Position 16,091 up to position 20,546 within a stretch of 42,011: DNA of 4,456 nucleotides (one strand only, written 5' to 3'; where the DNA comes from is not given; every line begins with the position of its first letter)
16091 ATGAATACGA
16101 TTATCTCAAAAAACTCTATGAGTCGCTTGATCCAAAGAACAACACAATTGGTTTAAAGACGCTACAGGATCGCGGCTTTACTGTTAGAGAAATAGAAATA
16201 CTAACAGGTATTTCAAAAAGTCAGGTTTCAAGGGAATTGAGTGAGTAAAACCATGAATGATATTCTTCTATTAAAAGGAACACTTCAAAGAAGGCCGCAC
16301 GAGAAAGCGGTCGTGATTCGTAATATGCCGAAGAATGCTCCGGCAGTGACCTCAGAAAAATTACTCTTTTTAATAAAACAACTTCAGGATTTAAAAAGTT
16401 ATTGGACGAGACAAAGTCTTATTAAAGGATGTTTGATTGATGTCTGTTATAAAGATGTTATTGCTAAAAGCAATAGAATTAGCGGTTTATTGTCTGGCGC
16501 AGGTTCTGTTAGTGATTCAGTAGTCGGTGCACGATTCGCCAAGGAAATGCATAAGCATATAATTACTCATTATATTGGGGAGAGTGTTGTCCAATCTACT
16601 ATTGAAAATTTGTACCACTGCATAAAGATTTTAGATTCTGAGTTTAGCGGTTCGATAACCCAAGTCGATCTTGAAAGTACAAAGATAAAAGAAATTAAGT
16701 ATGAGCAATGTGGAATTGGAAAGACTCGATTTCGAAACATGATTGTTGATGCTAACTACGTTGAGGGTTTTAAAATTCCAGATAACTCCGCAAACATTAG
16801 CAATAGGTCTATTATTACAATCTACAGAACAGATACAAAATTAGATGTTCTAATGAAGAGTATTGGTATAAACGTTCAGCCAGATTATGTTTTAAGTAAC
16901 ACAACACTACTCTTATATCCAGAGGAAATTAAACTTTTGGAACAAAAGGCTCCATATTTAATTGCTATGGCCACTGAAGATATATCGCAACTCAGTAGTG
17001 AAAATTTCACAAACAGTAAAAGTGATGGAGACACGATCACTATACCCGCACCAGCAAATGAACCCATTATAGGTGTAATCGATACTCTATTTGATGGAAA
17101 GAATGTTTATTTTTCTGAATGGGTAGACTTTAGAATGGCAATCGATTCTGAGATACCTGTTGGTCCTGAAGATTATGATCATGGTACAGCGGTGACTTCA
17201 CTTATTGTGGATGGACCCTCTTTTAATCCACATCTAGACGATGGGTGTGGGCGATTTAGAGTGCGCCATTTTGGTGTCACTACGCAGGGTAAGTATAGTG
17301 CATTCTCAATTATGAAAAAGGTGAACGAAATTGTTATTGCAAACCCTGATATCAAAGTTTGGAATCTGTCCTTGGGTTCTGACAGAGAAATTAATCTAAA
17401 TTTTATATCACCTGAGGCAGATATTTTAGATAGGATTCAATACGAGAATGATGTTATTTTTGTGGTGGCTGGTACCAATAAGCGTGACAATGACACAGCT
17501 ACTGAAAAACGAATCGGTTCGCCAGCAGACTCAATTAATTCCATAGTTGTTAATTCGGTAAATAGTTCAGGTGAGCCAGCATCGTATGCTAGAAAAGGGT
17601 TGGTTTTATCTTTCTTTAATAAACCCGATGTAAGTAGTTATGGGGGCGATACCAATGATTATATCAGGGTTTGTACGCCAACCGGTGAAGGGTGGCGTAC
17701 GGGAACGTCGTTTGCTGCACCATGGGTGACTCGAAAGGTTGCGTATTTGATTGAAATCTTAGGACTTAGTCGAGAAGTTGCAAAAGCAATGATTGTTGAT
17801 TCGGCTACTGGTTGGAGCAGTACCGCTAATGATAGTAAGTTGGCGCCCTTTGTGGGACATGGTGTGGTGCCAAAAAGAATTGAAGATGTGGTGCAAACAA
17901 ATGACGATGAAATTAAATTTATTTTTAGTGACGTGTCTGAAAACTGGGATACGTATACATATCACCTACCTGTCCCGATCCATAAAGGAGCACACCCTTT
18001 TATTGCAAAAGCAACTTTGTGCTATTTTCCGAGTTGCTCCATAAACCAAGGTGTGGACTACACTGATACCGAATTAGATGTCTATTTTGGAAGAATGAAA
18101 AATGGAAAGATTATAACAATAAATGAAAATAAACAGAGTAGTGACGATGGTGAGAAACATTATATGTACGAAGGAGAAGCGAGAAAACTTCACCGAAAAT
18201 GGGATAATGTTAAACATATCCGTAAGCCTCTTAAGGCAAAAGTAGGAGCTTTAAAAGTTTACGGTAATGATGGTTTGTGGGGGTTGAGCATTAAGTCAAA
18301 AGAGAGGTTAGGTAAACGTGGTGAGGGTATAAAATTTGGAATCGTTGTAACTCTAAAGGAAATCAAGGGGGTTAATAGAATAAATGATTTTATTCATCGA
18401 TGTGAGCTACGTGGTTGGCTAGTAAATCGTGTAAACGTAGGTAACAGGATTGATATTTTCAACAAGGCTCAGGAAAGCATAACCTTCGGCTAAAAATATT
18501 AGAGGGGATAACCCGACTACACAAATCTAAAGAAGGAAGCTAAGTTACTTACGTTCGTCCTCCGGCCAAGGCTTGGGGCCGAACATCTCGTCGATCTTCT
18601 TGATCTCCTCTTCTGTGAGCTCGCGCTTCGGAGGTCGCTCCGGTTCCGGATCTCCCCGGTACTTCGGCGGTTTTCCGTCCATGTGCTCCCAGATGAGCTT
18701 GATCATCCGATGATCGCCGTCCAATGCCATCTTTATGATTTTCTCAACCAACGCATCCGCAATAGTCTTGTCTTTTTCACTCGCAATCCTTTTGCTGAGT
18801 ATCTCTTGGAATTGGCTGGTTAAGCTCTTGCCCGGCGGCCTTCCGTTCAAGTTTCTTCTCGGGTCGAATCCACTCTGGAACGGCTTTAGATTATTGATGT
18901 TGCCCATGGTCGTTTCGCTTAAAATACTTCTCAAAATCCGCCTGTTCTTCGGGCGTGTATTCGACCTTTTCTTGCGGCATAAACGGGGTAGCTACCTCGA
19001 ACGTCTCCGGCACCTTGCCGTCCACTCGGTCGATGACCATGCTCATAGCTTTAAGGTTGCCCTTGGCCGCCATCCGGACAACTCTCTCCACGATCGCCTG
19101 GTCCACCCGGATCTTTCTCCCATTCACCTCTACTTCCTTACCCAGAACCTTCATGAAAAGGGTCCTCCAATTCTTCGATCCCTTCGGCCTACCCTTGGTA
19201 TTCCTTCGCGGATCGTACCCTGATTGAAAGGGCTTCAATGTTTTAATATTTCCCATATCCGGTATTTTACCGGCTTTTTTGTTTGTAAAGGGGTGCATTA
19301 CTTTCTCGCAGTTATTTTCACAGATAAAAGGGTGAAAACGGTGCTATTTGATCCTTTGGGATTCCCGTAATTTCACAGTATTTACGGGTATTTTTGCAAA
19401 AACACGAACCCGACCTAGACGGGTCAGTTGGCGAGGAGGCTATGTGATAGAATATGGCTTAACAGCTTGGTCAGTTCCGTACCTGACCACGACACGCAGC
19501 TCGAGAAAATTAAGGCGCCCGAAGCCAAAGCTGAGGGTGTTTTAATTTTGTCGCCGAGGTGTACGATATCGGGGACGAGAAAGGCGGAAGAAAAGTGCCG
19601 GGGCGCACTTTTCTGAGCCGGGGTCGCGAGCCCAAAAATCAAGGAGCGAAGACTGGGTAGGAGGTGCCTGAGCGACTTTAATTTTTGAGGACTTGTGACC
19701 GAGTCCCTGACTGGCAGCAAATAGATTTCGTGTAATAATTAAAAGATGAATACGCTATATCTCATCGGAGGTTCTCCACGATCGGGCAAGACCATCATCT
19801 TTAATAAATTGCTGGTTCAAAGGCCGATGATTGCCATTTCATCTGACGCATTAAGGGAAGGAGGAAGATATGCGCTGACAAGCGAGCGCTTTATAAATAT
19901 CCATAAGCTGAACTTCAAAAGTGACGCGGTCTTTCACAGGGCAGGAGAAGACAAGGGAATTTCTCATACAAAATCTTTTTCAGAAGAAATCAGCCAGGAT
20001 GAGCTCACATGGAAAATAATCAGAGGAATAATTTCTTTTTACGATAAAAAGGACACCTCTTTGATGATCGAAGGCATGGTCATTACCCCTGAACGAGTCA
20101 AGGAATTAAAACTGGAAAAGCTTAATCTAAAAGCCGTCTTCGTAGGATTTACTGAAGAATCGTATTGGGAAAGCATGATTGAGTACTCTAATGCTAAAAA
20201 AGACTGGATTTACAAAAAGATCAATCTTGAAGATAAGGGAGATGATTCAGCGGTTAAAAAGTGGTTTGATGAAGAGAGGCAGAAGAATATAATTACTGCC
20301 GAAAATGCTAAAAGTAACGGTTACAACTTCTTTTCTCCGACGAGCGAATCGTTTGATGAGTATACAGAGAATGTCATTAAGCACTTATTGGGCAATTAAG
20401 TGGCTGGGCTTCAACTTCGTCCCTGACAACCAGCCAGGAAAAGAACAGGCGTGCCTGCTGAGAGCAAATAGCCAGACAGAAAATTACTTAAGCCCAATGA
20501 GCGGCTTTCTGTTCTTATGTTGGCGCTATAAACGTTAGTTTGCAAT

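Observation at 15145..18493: AAA+ ATPase plus cytoplasmic subtilisin-like (S8) protease operon: IetAS-like candidate anti-phage module on an AT-rich island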

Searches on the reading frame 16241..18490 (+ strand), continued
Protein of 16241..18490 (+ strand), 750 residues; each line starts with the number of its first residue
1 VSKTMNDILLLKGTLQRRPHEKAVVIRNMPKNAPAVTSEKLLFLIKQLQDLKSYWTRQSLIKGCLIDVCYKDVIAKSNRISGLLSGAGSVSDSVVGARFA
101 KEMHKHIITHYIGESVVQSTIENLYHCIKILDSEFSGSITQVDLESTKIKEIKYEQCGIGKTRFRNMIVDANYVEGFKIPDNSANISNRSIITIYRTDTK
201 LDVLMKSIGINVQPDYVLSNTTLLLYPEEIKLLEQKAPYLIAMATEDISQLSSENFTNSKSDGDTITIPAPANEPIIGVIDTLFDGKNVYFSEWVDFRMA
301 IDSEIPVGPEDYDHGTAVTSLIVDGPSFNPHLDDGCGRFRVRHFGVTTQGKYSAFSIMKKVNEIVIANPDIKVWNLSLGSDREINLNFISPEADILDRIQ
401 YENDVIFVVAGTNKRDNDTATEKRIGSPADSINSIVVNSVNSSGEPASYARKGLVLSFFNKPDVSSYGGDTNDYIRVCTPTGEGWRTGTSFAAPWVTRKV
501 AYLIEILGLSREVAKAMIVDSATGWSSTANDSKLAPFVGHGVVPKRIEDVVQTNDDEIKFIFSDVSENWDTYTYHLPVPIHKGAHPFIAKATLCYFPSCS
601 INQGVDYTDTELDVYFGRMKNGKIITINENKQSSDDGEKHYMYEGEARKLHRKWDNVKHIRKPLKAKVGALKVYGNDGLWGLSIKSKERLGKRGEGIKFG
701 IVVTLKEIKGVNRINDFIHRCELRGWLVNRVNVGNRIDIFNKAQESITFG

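Call 56: search_dna_similar(query=window:16253-18490:+, collection=plasmids, mode=protein, max_rows=30, rows=spread)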
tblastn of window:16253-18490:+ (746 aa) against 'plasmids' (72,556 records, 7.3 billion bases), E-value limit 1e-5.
Records with a match: 45; places in all: 45; records where one place covers at least 80% of the query: 18.
Best place of each record, by identity: <60% 45.
By first word of the organism name: Clostridium 13; Enterococcus 10; Macrococcoides 2; Rhizobium 2; Acinetobacter 2; Agrobacterium 2; Kitasatospora 2; Carnobacterium 1; Macrococcus 1; Mesomycoplasma 1; and 9 more.
By predicted mobility (MOB-suite, as given by PLSDB): mobilizable 18; non-mobilizable 14; conjugative 13.
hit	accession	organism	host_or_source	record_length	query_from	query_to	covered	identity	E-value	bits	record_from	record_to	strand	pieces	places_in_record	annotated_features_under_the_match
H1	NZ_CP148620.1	Clostridium perfringens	-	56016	1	745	100%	54.0%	0e+0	779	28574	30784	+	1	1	S8 family peptidase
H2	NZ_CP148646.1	Clostridium perfringens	-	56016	1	745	100%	54.0%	0e+0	779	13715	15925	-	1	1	S8 family peptidase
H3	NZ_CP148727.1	Clostridium perfringens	Homo sapiens,single cell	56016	1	745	100%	54.0%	0e+0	779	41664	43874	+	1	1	S8 family peptidase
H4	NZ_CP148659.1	Clostridium perfringens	Homo sapiens,single cell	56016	1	745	100%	54.0%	0e+0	779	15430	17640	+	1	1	S8 family peptidase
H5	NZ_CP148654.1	Clostridium perfringens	Homo sapiens,single cell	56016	1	745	100%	54.0%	0e+0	779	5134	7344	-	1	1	S8 family peptidase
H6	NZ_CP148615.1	Clostridium perfringens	Homo sapiens,single cell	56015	1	745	100%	54.0%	0e+0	779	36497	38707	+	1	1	S8 family peptidase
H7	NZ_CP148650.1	Clostridium perfringens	Homo sapiens,single cell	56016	1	745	100%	54.0%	0e+0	779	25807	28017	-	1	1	S8 family peptidase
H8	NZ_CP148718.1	Clostridium perfringens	Dog,single cell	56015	1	745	100%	54.0%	0e+0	778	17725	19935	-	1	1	S8 family peptidase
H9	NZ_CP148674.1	Clostridium perfringens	Mammal,single cell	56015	1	745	100%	54.0%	0e+0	778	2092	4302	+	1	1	S8 family peptidase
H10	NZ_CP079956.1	Macrococcus sp. 19Msa1099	pure culture,pork meat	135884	1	745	100%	43.7%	4e-169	546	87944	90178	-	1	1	S8 family peptidase | ATP-binding protein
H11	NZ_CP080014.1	Macrococcoides caseolyticum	calf,pure culture,nasal swab sample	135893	1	745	100%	43.7%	4e-169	546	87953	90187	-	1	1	S8 family peptidase | ATP-binding protein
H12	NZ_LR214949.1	Mesomycoplasma hyorhinis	Uninoculated HEP-2 tissue culture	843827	24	745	97%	43.3%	1e-148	487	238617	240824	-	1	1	S8 family peptidase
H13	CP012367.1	Enterococcus durans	-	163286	271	716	60%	26.0%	3e-10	72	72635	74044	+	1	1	peptidase S8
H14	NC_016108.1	Methylotuvimicrobium alcaliphilum 20Z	-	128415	271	712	59%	25.5%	1e-17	96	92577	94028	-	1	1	S8 family peptidase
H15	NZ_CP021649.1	Acidovorax sp. T1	-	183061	265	711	60%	25.0%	3e-15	88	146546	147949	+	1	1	iteS: S8 family anti-phage peptidase IteS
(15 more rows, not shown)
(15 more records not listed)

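Call 68: search_dna_similar(query=window:16253-18490:+, collection=phages, mode=protein, max_rows=15)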
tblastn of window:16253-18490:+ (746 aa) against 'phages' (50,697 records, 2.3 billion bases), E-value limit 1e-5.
Records with a match: 10; places in all: 10; records where one place covers at least 80% of the query: 1.
Best place of each record, by identity: <60% 10.
By first word of the organism name: Paenibacillus 4; Bacteriophage 3; Enterobacter 2; Escherichia 1.
By host as written in the record: - 3; Enterobacter cloacae 2; Paenibacillus larvae 2; Paenibacillus larvae 2006 2; Escherichia coli 1.
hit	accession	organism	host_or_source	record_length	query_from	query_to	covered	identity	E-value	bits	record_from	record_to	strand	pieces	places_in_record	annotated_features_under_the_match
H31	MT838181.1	Bacteriophage sp.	human fecal samples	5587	1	745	100%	48.6%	0e+0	654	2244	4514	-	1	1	record has no annotation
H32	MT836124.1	Bacteriophage sp.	human fecal samples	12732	244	745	67%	54.2%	9e-163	526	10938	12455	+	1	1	record has no annotation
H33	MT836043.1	Bacteriophage sp.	human fecal samples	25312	191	737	73%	23.8%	2e-16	90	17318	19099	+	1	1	record has no annotation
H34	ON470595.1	Escherichia phage vB_EcoS-683R6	Escherichia coli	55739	260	710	60%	27.7%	1e-19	100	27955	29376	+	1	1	S8 family peptidase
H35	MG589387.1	Enterobacter phage phiT5282H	Enterobacter cloacae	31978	310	662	47%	25.7%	8e-6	56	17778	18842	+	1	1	hypothetical protein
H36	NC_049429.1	Enterobacter phage phiT5282H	Enterobacter cloacae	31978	310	662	47%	25.7%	8e-6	56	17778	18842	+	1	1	S8 family peptidase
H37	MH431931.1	Paenibacillus phage Yyerffej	Paenibacillus larvae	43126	273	577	41%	23.7%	8e-10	69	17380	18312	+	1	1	peptidase domain protein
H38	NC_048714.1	Paenibacillus phage Yyerffej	Paenibacillus larvae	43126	273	577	41%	23.7%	8e-10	69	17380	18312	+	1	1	S8 family peptidase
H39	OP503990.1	Paenibacillus phage Dash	Paenibacillus larvae 2006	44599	273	577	41%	23.7%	8e-10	69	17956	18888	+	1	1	S8 peptidase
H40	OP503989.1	Paenibacillus phage Callan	Paenibacillus larvae 2006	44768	273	577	41%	23.7%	8e-10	69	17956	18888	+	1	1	S8 peptidase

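Call 70: find_encoding_contigs(protein=P0002, flank=8000, max_places=3)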
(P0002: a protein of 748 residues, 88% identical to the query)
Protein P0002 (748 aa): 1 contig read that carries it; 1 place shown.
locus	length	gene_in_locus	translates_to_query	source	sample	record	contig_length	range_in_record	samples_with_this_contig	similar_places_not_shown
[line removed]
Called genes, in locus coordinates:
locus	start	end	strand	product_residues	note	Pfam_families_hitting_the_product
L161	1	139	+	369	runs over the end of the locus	-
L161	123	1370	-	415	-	PF01555:N6_N4_Mtase (weak)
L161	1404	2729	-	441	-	PF00239:Resolvase, PF07508:Recombinase, PF13408:Zn_ribbon_recom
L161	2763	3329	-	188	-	PF20901:Sf6_terminase (faint)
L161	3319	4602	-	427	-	PF01555:N6_N4_Mtase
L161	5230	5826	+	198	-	-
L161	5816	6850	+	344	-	-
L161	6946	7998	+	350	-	PF00004:AAA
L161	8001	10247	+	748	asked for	PF00082:Peptidase_S8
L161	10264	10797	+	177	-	-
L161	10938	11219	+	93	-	PF07866:DUF1653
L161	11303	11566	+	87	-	PF02583:Trns_repr_metal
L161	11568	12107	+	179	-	PF07291:MauE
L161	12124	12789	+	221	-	PF03713:DUF305, PF13628:DUF4142 (faint), PF03713:DUF305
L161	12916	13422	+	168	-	-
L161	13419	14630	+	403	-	PF14072:DndB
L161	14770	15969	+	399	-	PF02086:MethyltransfD12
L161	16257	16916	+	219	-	-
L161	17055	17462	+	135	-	PF07237:DUF1428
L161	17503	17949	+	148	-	PF08570:DUF1761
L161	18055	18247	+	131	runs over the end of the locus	-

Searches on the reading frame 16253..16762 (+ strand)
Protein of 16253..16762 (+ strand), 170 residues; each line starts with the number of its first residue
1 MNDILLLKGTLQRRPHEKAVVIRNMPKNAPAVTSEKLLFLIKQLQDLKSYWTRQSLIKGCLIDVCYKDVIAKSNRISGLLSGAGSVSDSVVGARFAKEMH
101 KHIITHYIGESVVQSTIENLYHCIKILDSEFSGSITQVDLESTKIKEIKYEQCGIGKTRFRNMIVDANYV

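Call 72: search_protein_representatives(protein=window:16253-16762:+)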
Query: 170 residues. Proteins with E-value up to 0.001 (for the whole library): 294; up to 1e-10: 150; up to 1e-30: 3. The best 150 are listed.
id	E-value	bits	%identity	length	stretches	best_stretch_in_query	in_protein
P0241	6.2e-49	182.1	62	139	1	1-136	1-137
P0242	1.2e-38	148.7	50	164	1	1-161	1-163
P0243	8.6e-37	142.7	44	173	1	1-165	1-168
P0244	2.1e-27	112.2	41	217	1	1-170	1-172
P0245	1.8e-26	109.1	39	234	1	1-169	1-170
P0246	1.5e-25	106.1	36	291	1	1-170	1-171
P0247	5.3e-24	101.1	39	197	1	1-170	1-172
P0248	9.3e-24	100.3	37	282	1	1-170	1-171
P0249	1.2e-23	100.0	38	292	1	1-170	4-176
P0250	2.7e-23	98.8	38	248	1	1-170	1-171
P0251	2.9e-23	98.7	40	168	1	1-164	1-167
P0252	3.3e-23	98.6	50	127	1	1-123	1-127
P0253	3.5e-23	98.4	40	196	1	1-170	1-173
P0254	6.1e-22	94.4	34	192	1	2-159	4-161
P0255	1.3e-21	93.3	37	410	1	1-167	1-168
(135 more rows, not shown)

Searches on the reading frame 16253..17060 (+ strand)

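Call 50: search_protein_families(library=pfam, proteins=[window:16253-17060:+], max_evalue=10)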
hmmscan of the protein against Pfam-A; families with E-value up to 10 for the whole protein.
window:16253-17060:+ (269 aa): 2 families
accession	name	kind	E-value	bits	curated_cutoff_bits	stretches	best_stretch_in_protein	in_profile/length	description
PF09639.16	YjcQ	-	0.041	14.5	23.3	1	139-180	12-56/95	YjcQ protein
PF13599.13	Pentapeptide_4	-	0.087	13.3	38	1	124-164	21-62/78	Pentapeptide repeat region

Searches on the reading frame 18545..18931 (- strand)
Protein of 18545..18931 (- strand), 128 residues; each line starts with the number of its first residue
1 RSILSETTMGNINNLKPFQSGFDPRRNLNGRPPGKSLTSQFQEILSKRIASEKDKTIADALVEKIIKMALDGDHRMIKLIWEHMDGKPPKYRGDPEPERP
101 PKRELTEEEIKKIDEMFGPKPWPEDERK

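Call 12: search_protein_families(library=pfam, proteins=[window:18545-18931:-], max_evalue=0.01)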
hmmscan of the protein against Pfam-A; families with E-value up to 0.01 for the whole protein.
window:18545-18931:- (128 aa): 1 family
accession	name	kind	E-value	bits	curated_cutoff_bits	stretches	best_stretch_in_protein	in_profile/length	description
PF18932.5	DUF5681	-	7.2e-06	26.9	27.5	1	29-87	14-75/77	Family of unknown function (DUF5681)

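Call 54: search_protein_families(library=padloc, proteins=[window:18545-18931:-], max_evalue=0.01)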
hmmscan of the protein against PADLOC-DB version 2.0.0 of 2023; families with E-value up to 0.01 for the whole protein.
window:18545-18931:- (128 aa): 0 families

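Call 55: search_protein_families(library=phrogs, proteins=[window:18545-18931:-], max_evalue=0.001)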
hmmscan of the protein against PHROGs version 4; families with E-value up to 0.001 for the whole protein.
window:18545-18931:- (128 aa): 0 families

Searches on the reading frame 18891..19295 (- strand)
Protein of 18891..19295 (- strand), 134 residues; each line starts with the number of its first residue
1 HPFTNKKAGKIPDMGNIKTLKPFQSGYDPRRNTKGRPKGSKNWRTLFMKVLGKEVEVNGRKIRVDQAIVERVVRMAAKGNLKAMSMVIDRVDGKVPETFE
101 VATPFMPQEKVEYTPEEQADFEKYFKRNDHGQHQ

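Call 12: search_protein_families(library=pfam, proteins=[window:18891-19295:-], max_evalue=0.01)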
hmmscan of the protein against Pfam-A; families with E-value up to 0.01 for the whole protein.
window:18891-19295:- (134 aa): 1 family
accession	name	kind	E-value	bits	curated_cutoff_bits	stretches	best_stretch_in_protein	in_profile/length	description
PF18932.5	DUF5681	-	2.8e-11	44.3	27.5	1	32-94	12-75/77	Family of unknown function (DUF5681)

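Call 54: search_protein_families(library=padloc, proteins=[window:18891-19295:-], max_evalue=0.01)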
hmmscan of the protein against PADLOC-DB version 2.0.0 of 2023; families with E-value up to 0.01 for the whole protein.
window:18891-19295:- (134 aa): 0 families

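Call 55: search_protein_families(library=phrogs, proteins=[window:18891-19295:-], max_evalue=0.001)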
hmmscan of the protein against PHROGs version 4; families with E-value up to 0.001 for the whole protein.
window:18891-19295:- (134 aa): 1 family
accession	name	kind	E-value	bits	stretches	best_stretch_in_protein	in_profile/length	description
phrog_26239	-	unknown function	9e-08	33.6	1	31-88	27-88/146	-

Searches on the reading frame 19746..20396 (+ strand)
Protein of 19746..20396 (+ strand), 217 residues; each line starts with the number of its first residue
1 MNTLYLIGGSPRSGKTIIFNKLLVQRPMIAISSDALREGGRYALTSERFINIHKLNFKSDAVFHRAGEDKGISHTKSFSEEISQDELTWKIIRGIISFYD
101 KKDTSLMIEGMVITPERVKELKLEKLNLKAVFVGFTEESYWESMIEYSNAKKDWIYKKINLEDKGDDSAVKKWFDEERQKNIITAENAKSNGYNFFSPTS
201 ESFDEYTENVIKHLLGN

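Call 12: search_protein_families(library=pfam, proteins=[window:19746-20396:+], max_evalue=0.01)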
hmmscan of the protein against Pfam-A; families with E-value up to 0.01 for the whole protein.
window:19746-20396:+ (217 aa): 0 families

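Call 54: search_protein_families(library=padloc, proteins=[window:19746-20396:+], max_evalue=0.01)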
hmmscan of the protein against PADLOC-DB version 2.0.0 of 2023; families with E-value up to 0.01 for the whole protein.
window:19746-20396:+ (217 aa): 0 families

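Call 55: search_protein_families(library=phrogs, proteins=[window:19746-20396:+], max_evalue=0.001)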
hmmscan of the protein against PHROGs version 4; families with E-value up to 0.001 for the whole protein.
window:19746-20396:+ (217 aa): 1 family
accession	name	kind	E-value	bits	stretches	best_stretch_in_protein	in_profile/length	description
phrog_2071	-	other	3.7e-06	27.9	1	1-61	15-76/282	ATPase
